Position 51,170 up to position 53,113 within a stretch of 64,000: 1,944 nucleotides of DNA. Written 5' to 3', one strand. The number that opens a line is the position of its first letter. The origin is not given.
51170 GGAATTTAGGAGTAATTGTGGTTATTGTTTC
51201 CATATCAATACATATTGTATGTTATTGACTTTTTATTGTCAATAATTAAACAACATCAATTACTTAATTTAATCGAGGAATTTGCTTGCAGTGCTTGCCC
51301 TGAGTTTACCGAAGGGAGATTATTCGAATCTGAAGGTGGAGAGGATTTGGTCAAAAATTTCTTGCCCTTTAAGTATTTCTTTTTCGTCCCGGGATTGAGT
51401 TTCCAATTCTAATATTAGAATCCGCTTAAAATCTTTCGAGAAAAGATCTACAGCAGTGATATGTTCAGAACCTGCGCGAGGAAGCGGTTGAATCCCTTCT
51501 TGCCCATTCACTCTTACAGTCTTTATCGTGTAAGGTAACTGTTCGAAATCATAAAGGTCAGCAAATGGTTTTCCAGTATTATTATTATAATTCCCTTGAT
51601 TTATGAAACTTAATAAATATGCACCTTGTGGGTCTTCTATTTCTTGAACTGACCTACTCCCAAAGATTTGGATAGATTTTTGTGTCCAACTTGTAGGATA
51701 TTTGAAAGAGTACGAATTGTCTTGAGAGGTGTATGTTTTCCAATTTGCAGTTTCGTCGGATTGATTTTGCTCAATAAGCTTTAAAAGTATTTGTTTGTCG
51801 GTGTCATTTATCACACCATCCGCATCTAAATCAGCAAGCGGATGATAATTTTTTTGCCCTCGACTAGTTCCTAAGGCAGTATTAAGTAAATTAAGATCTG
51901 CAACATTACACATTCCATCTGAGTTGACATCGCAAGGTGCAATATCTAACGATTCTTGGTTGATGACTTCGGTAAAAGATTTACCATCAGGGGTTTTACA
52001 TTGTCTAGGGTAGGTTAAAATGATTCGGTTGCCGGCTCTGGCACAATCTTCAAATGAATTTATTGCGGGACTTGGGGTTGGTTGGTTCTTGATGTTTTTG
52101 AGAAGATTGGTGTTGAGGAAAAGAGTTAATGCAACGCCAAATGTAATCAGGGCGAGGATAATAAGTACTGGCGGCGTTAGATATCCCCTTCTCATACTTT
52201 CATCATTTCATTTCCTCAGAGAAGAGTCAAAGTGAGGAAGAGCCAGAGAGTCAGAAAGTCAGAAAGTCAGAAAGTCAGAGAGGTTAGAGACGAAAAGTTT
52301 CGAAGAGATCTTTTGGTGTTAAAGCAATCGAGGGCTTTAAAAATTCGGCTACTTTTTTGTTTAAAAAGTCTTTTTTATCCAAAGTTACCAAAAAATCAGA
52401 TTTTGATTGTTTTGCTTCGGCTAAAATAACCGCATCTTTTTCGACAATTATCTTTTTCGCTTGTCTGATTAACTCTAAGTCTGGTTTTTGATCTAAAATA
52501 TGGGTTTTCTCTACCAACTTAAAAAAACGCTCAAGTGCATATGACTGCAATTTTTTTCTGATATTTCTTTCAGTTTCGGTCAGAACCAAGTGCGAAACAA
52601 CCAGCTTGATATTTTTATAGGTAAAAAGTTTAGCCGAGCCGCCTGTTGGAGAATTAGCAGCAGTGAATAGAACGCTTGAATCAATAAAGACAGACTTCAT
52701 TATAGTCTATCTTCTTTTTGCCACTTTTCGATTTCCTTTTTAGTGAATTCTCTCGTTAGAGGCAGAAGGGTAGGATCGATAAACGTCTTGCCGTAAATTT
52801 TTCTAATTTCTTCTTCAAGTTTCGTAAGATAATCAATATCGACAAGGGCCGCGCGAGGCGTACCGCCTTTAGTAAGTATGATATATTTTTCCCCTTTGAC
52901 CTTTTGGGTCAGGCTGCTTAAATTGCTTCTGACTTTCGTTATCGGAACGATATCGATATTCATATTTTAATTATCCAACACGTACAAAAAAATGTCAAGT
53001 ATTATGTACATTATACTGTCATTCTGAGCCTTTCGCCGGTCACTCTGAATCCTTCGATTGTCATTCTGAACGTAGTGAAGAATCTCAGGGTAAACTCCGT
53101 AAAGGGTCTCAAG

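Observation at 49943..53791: Triplicated, mosaic secreted-protein paralog locus interleaved with two type II TA modules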

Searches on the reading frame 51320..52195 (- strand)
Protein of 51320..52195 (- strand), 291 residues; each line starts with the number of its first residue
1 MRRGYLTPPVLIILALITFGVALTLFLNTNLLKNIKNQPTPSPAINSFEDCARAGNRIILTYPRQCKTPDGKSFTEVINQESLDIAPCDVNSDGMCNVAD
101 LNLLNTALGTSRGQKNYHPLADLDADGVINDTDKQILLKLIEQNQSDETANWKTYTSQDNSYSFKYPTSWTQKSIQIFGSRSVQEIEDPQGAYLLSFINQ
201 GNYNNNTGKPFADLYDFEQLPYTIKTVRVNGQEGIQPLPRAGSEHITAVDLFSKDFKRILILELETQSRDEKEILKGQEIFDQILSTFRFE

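Call 4: search_protein_families(library=pfam, proteins=[window:51320-52195:-], max_evalue=1)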
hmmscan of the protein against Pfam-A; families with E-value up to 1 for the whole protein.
window:51320-52195:- (291 aa): 3 families
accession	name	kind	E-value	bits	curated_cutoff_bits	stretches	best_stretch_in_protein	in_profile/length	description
PF00404.24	Dockerin_1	-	1.3e-06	28.9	22.9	1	89-140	3-55/57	Dockerin type I domain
PF18933.6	PsbP_2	-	7.9e-06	26.4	27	1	141-189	33-82/184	PsbP-like protein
PF01789.22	PsbP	-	0.0081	16.6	23.5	1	151-175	2-26/155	PsbP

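Call 11: search_protein_families(library=ncbifam, proteins=[window:51320-52195:-], max_evalue=1)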
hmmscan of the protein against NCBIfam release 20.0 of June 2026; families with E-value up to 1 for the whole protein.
window:51320-52195:- (291 aa): 3 families
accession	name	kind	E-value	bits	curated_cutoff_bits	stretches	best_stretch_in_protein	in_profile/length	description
NF040946.1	PSII_PsbP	equivalog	0.00029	20.5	60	1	140-176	14-51/180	photosystem II reaction center PsbP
NF049990.1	CellobisidaseCelK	equivalog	0.01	14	1700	1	78-142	820-883/889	cellulose 1,4-beta-cellobiosidase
NF053549.1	FtsL_Actino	equivalog_domain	0.36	10.7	55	1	8-31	2-25/83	cell division protein FtsL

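Call 22: find_homologous_proteins(query=window:51320-52195:-, max_evalue=0.001)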
Query window:51320-52195:- (291 aa): 77 proteins with E <= 0.001 among 1380 candidates.
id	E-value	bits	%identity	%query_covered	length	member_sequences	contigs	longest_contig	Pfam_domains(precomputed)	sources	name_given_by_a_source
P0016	1.5e-190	649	99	100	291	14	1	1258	PF00404.25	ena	-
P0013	2.0e-96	340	58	100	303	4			PF00404.25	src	-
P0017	1.6e-91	324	58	100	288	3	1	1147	PF00404.25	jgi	-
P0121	1.9e-62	229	71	50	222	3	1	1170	-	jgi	jgi:hypothetical protein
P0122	2.1e-58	216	53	73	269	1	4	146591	PF00404.25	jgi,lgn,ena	-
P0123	1.6e-54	203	57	57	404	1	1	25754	PF00404.25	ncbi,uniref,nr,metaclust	ncbi:hypothetical protein A2165_01805 [Candidatus Curtissbacteria bacterium RBG_13_40_7]|uniref:Dock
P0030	3.4e-48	182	40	100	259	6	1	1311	PF00404.25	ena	-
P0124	3.7e-45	172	55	58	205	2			-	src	-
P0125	2.4e-42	163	52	50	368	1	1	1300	PF18933.7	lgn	-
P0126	2.7e-41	160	37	97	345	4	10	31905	-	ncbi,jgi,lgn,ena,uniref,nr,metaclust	ncbi:hypothetical protein A2973_04530 [Candidatus Gottesmanbacteria bacterium RIFCSPLOWO2_01_FULL_49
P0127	1.2e-39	154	67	37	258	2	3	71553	PF00404.25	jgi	-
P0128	9.2e-38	148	53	49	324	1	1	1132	-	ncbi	-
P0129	1.7e-35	141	49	51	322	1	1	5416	-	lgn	-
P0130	1.9e-35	140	40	73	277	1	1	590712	PF00404.25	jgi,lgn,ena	-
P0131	4.4e-35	139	55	45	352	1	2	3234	PF18933.7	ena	-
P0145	5.7e-24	103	45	50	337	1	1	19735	PF18933.7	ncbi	-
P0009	1.4e-20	92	88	15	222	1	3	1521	PF18933.7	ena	-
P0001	1.6e-18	85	86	14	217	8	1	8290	PF18933.7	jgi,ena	-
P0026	8.3e-11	60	26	49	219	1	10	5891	PF18933.7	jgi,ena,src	-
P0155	1.6e-10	59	57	10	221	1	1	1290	PF18933.7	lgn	-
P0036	1.7e-9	55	60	15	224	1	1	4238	PF18933.7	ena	-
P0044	4.1e-5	41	41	12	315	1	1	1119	PF18933.7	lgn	-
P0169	6.8e-5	40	29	56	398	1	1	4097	PF18933.7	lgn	-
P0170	7.0e-5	40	24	54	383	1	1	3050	PF18933.7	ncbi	-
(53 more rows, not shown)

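Call 23: find_encoding_contigs(protein=P0122, flank=6000, max_places=2)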
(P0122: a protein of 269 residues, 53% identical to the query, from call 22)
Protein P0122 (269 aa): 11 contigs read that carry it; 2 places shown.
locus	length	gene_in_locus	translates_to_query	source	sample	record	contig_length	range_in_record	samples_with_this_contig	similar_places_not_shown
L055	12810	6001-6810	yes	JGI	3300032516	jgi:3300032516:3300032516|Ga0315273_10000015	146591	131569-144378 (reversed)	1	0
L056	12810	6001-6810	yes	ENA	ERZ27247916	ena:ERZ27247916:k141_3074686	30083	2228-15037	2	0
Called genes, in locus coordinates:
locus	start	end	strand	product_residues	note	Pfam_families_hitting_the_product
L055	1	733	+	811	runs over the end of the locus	PF00004:AAA, PF13191:AAA_16 (weak), PF17871:AAA_lid_9, PF00158:Sigma54_activat, PF00004:AAA (weak), PF07724:AAA_2, PF07728:AAA_5 (weak), PF10431:ClpB_D2-small, +5 more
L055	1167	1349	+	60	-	-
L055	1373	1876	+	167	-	-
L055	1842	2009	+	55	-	-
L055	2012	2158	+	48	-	-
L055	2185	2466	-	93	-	-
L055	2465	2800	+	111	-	-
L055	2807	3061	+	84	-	-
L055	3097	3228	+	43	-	-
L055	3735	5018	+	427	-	PF02844:GARS_N, PF01071:GARS_A, PF02843:GARS_C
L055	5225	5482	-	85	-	PF05016:ParE_toxin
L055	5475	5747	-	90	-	PF02604:PhdYeFM_antitox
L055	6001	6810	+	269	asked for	PF00404:Dockerin_1 (faint)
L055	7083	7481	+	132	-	-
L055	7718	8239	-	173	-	-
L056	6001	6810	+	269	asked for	PF00404:Dockerin_1 (faint)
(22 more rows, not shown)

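Call 24: find_encoding_contigs(protein=P0130, flank=6000, max_places=2)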
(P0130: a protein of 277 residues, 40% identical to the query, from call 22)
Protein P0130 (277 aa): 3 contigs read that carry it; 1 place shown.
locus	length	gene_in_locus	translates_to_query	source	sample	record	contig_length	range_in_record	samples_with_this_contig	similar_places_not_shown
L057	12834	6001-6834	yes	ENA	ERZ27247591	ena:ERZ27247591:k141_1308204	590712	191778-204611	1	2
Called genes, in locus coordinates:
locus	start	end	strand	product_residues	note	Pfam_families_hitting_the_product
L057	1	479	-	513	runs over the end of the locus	PF13231:PMT_2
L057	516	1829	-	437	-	PF13231:PMT_2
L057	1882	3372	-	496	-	PF13632:Glyco_trans_2_3 (weak)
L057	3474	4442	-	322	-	PF01026:TatD_DNase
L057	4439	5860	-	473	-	PF00133:tRNA-synt_1 (weak), PF01406:tRNA-synt_1e (faint), PF09334:tRNA-synt_1g, PF00133:tRNA-synt_1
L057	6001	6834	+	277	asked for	PF00404:Dockerin_1 (weak)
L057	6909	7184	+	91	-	PF02604:PhdYeFM_antitox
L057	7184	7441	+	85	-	PF05016:ParE_toxin (weak), PF05973:Gp49 (weak)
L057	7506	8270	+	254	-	-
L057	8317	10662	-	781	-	PF00912:Transgly, PF00905:Transpeptidase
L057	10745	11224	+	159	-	-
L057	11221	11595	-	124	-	-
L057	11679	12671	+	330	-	PF02646:RmuC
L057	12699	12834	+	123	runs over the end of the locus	-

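Call 52: predict_structure(alignment_id=A3)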
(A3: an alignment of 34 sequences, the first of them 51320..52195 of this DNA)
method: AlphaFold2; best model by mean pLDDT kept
length: 291 residues; sequences in the alignment: 34
mean_pLDDT: 80.4   pTM: 0.56
mean pLDDT of the five models: 80.4, 80.3, 80.0, 79.4, 78.7
residues with pLDDT >= 90: 146; 70-90: 51; 50-70: 60; < 50: 34
segments of 3 or more residues with pLDDT < 50: 79-92, 109-118
pLDDT, mean of each block of 10 residues (from residue 1): 59 84 75 55 83 90 86 78 43 51 56 47 52 65 68 93 97 96 98 98 97 95 91 92 95 96 97 96 95 89
secondary structure, 60 per line:
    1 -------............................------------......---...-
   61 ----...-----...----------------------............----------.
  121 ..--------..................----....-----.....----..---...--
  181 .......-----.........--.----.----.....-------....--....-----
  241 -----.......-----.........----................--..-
elements in order: H8-35 H48-53 E57-59 E65-67 E73-75 H98-109 H131-148 E153-156 E162-166 E176-178 E181-187 E193-201 H214-218 E226-229 E232-235 E246-252 E258-266 H271-286

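Call 81: search_protein_families(library=padloc, proteins=[window:51320-52195:-], max_evalue=0.01)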
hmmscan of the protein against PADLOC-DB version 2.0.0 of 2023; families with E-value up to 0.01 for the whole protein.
window:51320-52195:- (291 aa): 0 families

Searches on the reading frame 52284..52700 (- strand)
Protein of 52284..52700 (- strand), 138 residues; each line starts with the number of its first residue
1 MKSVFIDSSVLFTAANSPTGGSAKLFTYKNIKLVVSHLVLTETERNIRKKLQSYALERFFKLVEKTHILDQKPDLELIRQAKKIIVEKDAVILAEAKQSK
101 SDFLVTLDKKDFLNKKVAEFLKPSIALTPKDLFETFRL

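Call 4: search_protein_families(library=pfam, proteins=[window:52284-52700:-], max_evalue=1)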
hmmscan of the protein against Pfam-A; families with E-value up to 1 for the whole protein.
window:52284-52700:- (138 aa): 4 families
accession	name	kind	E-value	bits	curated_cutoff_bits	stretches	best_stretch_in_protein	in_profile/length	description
PF01850.27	PIN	-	3.8e-07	31.2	23.6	1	4-112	1-114/120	PIN domain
PF13470.12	PIN_3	-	6.2e-05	24.2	27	1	4-110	2-115/115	PIN domain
PF16289.11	PIN_12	-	8.2e-05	23.5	32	1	4-85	1-93/172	PIN domain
PF10866.13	DUF2704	-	0.025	14.9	22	1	26-106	37-116/167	Protein of unknown function (DUF2704)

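Call 11: search_protein_families(library=ncbifam, proteins=[window:52284-52700:-], max_evalue=1)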
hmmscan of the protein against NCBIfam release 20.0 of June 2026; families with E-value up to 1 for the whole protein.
window:52284-52700:- (138 aa): 4 families
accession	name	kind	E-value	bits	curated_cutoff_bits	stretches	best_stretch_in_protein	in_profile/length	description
TIGR00305.1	TIGR00305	equivalog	9.7e-07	29.1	29.15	1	4-109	2-110/115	putative toxin-antitoxin system toxin component, PIN family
NF008924.0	PRK12285.1-1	equivalog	0.0076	15.5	644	1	38-122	264-349/381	tryptophan--tRNA ligase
NF046100.1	RSP_2648_fam_PIN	equivalog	0.015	15.2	170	1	87-119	84-116/177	RSP_2648 family PIN domain-containing protein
TIGR00233.1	trpS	equivalog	0.026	13.8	176.75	1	37-123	201-287/328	tryptophan--tRNA ligase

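Call 81: search_protein_families(library=padloc, proteins=[window:52284-52700:-], max_evalue=0.01)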
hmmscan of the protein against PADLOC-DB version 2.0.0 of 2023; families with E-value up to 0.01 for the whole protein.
window:52284-52700:- (138 aa): 0 families

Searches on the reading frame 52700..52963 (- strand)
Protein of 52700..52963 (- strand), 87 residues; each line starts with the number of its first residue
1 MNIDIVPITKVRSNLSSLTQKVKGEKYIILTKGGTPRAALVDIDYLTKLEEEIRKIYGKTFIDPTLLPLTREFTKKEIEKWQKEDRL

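Call 4: search_protein_families(library=pfam, proteins=[window:52700-52963:-], max_evalue=1)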
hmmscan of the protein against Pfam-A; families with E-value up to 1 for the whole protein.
window:52700-52963:- (87 aa): 1 family
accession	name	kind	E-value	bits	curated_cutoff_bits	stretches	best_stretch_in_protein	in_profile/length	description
PF02604.26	PhdYeFM_antitox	-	1.9e-07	31.2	29.8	1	4-53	2-51/74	Antitoxin Phd_YefM, type II toxin-antitoxin system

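Call 11: search_protein_families(library=ncbifam, proteins=[window:52700-52963:-], max_evalue=1)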
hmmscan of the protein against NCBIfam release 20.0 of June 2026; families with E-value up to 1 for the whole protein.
window:52700-52963:- (87 aa): 1 family
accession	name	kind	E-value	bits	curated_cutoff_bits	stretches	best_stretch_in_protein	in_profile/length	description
TIGR01552.1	phd_fam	subfamily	0.0001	21.5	20.8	1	6-55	2-51/53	type II toxin-antitoxin system prevent-host-death family antitoxin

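Call 81: search_protein_families(library=padloc, proteins=[window:52700-52963:-], max_evalue=0.01)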
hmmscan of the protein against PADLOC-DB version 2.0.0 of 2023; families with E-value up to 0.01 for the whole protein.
window:52700-52963:- (87 aa): 0 families
